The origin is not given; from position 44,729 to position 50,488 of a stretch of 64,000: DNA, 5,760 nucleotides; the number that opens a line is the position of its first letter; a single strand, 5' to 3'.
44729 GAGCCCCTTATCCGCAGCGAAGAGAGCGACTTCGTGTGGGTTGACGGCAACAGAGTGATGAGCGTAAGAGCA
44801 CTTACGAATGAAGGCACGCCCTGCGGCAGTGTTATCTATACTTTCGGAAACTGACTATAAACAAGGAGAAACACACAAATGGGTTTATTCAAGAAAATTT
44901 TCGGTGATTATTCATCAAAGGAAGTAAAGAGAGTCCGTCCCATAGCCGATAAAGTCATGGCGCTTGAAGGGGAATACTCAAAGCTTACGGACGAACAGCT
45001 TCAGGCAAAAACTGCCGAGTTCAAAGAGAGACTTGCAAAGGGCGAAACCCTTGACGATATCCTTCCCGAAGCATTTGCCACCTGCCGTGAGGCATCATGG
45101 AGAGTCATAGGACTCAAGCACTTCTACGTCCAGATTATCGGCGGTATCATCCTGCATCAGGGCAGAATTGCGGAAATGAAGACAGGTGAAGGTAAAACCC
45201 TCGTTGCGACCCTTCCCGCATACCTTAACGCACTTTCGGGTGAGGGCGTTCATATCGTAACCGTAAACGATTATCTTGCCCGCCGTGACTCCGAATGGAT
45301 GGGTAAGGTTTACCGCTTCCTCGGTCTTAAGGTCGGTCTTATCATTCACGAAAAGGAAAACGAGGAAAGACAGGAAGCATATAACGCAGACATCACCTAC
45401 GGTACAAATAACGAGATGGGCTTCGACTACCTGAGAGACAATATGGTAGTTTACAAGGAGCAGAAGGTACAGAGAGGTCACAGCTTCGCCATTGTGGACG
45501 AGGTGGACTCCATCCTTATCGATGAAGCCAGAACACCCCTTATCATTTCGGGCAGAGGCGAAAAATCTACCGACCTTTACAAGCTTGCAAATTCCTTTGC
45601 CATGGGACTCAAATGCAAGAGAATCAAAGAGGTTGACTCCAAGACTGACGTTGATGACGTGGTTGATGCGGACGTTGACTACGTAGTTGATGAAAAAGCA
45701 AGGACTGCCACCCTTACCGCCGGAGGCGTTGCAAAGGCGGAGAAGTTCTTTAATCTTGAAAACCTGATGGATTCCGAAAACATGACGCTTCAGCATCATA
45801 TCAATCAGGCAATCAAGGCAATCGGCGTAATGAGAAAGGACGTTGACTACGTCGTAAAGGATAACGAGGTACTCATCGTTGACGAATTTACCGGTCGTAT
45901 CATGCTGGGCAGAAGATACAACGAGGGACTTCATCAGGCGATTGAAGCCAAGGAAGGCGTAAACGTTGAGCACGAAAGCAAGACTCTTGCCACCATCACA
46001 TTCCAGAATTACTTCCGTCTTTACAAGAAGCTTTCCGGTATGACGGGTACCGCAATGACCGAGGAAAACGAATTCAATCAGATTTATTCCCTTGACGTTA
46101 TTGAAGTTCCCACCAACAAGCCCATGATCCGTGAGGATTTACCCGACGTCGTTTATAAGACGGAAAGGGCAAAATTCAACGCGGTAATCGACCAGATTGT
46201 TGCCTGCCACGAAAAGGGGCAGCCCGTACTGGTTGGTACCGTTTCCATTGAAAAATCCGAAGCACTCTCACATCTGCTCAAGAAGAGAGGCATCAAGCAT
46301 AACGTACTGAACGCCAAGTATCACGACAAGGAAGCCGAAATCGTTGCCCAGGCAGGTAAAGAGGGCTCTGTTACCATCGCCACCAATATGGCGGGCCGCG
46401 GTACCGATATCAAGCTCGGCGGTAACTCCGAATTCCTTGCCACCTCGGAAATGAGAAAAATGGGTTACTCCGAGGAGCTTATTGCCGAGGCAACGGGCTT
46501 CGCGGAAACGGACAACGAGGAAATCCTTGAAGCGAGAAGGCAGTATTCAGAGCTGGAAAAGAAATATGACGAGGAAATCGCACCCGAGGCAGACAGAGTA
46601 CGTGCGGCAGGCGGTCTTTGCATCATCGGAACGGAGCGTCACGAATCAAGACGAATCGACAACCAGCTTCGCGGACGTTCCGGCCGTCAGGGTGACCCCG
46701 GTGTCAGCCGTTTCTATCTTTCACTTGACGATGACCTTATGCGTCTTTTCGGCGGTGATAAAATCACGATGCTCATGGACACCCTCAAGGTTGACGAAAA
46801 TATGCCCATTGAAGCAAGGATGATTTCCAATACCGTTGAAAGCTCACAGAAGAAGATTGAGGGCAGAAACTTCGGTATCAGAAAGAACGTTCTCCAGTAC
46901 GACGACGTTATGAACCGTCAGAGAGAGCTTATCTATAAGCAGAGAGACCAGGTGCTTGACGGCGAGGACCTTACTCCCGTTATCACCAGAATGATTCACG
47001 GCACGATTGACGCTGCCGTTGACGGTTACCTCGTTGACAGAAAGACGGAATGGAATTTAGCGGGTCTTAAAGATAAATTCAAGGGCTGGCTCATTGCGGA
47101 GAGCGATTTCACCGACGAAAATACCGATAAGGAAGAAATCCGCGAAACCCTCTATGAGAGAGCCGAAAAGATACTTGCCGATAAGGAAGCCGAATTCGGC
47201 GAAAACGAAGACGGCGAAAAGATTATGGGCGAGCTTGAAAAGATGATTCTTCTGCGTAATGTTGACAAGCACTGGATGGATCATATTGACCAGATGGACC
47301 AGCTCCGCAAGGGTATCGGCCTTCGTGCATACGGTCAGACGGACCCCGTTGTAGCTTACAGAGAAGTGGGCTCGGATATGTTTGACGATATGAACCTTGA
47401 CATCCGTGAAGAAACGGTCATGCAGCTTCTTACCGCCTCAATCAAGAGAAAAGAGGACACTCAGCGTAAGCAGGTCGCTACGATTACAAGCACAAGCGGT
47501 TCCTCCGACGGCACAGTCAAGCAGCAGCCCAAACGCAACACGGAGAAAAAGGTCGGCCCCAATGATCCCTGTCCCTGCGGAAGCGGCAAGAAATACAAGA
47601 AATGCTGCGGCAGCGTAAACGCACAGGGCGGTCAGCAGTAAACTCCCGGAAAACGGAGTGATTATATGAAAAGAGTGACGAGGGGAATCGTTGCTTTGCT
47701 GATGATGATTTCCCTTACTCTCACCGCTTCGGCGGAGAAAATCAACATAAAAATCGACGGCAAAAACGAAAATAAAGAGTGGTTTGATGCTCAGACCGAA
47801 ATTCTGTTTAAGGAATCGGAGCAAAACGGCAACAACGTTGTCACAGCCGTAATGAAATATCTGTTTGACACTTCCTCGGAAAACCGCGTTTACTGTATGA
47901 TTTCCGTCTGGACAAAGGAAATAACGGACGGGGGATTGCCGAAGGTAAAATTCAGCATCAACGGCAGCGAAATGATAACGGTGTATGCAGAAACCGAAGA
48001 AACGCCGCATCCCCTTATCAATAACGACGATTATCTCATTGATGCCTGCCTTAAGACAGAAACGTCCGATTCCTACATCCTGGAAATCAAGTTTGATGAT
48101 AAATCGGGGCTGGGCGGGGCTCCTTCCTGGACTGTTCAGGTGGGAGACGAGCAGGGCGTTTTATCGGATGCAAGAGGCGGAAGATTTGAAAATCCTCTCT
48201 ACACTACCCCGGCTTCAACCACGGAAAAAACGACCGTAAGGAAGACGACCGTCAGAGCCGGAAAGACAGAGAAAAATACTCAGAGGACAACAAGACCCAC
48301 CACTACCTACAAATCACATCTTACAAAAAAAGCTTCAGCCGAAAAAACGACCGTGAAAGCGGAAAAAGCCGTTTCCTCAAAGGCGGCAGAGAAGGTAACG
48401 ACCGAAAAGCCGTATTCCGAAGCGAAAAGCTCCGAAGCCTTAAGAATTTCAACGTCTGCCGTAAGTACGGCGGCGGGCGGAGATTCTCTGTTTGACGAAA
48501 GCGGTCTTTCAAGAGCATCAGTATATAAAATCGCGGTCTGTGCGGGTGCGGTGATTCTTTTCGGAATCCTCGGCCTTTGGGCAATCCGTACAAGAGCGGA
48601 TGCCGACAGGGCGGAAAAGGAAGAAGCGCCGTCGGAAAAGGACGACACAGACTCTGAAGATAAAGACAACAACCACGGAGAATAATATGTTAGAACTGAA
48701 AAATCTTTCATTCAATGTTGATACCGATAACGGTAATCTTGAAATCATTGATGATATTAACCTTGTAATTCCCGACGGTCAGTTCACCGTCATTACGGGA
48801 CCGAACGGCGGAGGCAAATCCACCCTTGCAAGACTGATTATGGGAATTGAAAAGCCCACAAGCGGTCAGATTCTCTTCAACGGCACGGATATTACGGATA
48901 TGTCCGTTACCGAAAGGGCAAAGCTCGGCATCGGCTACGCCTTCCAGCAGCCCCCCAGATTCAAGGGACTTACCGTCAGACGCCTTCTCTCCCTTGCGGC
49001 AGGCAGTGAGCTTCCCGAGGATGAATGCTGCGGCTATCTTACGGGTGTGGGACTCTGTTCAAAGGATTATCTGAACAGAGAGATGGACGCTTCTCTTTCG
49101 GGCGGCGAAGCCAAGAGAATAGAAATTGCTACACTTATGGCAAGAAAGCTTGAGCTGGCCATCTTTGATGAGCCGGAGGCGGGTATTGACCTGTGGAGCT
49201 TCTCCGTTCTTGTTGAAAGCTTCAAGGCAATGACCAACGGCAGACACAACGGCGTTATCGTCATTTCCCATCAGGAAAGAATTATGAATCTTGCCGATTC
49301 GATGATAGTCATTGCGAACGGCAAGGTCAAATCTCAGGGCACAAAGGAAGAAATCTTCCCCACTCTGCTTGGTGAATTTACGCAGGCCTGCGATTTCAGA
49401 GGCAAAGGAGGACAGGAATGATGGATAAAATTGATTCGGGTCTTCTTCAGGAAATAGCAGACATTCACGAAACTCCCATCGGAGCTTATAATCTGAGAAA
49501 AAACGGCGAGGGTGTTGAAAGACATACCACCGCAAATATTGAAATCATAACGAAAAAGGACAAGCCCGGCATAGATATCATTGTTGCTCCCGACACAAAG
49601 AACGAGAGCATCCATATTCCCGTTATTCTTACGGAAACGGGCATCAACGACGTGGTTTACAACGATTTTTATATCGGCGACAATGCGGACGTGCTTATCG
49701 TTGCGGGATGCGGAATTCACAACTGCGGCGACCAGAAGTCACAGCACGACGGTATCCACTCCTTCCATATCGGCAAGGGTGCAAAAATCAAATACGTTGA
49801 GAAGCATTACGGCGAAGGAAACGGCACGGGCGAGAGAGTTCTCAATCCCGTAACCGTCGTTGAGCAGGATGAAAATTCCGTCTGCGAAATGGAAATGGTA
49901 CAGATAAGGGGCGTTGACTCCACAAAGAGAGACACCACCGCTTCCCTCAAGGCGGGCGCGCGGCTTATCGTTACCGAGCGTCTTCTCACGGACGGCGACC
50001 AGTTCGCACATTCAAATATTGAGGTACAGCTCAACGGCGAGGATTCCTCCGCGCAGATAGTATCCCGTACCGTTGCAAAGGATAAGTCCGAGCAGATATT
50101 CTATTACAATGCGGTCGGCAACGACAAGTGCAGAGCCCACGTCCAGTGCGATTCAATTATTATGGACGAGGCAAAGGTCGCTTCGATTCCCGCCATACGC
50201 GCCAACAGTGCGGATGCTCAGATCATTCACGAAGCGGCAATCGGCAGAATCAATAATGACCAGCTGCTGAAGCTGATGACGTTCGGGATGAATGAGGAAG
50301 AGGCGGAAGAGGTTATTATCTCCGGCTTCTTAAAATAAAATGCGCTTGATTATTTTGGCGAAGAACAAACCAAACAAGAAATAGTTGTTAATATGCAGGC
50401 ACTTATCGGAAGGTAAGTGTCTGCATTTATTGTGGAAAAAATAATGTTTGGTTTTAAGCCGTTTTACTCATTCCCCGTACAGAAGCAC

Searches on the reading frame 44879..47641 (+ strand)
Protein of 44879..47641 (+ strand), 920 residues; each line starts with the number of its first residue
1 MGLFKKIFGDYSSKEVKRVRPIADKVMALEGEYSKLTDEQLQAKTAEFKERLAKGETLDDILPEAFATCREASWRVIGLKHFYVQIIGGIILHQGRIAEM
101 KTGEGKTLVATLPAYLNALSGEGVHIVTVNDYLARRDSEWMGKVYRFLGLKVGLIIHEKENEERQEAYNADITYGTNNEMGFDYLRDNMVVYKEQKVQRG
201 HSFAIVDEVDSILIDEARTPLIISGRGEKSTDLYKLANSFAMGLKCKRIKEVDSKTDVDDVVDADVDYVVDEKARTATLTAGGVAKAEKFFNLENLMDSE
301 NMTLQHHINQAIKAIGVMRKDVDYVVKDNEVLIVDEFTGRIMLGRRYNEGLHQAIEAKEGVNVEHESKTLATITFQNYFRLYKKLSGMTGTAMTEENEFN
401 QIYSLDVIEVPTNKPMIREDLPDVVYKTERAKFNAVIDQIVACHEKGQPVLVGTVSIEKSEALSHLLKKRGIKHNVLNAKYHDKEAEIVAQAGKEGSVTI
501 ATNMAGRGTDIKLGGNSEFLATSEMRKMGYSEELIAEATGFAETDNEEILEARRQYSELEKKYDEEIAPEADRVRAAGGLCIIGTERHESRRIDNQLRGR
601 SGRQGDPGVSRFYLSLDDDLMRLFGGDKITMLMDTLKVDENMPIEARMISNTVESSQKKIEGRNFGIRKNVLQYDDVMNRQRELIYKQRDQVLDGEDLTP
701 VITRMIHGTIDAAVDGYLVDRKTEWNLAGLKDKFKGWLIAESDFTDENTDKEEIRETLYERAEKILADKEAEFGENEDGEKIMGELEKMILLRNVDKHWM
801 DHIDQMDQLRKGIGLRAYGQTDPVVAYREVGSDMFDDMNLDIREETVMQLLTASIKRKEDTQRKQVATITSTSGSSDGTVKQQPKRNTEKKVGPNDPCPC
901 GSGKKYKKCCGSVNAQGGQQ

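Call 107: search_protein_families(library=pfam, proteins=[window:44879-47641:+], max_evalue=0.00001)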
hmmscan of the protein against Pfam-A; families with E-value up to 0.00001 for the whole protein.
window:44879-47641:+ (920 aa): 6 families
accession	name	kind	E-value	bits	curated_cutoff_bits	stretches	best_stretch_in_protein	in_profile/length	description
PF07517.20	SecA_DEAD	-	9.1e-132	439.1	24.6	1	5-400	2-290/290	SecA DEAD-like domain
PF21090.3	P-loop_SecA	-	4.3e-96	320.9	27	1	415-640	1-204/205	SecA P-loop domain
PF07516.18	SecA_SW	-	2.7e-67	227.1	26.7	1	643-852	1-198/200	SecA Wing and Scaffold domain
PF01043.26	SecA_PP_bind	-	2.2e-40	138.1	23.5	1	230-356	2-110/110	SecA preprotein cross-linking domain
PF02810.21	SEC-C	-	1.7e-08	34.6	20.4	1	895-911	2-18/19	SEC-C motif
PF00270.35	DEAD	-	1.3e-07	32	26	1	97-214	18-131/167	DEAD/DEAH box helicase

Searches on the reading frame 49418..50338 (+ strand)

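Call 107: search_protein_families(library=pfam, proteins=[window:49418-50338:+], max_evalue=0.00001)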
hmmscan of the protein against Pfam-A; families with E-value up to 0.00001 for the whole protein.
window:49418-50338:+ (306 aa): 1 family
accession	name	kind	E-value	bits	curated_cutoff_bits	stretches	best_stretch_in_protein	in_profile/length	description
PF01458.23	SUFBD_core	-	5.9e-24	85.2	27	1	86-304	18-232/232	SUF system FeS cluster assembly, SufBD core domain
